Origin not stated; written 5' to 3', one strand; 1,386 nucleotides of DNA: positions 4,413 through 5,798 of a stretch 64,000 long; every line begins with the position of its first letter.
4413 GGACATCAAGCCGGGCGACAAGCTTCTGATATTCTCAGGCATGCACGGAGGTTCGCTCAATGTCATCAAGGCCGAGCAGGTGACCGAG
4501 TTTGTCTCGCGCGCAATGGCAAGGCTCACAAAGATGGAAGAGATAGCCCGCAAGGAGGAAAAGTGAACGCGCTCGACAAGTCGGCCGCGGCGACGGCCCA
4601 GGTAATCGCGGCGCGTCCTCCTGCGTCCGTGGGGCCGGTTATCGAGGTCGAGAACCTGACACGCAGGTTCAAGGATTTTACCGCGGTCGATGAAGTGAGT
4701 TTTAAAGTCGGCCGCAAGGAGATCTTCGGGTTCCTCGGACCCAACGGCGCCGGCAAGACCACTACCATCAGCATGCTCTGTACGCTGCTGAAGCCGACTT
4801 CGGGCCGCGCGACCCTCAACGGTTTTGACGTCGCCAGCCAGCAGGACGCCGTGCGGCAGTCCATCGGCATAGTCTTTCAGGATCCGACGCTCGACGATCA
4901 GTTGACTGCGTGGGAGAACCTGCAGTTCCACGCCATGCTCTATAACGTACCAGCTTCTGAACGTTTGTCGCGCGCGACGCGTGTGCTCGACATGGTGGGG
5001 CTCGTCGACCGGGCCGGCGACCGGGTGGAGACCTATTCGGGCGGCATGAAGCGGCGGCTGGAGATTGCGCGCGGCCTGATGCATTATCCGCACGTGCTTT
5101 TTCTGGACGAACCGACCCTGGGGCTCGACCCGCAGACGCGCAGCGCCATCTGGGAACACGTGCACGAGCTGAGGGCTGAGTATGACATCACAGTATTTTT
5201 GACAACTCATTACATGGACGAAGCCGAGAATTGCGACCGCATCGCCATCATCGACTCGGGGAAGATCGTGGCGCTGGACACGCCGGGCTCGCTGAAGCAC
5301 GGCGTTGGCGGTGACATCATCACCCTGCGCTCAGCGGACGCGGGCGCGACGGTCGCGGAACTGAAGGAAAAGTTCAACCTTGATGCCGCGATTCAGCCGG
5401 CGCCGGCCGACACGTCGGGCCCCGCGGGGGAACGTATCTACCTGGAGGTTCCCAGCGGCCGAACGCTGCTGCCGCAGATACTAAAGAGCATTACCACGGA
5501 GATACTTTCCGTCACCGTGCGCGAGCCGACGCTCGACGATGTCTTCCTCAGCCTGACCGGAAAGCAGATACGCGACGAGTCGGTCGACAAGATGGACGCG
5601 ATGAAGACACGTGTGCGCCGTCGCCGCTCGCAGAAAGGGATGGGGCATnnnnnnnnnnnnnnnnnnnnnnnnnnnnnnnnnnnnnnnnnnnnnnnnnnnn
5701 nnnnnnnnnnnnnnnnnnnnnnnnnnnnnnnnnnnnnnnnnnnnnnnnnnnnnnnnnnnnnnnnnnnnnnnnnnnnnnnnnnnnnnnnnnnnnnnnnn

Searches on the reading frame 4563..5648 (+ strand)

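Call 62: search_protein_families(library=pfam, proteins=[window:4563-5648:+], max_evalue=0.00001)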
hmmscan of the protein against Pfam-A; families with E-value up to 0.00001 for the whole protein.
window:4563-5648:+ (362 aa): 2 families
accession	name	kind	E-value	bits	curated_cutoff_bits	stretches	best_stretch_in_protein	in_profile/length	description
PF00005.33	ABC_tran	-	5.7e-34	118.1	25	1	43-185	2-136/137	ABC transporter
PF13304.12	AAA_21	-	5.1e-06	27.2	27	0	177-216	260-298/304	AAA domain, putative AbiEii toxin, Type IV TA system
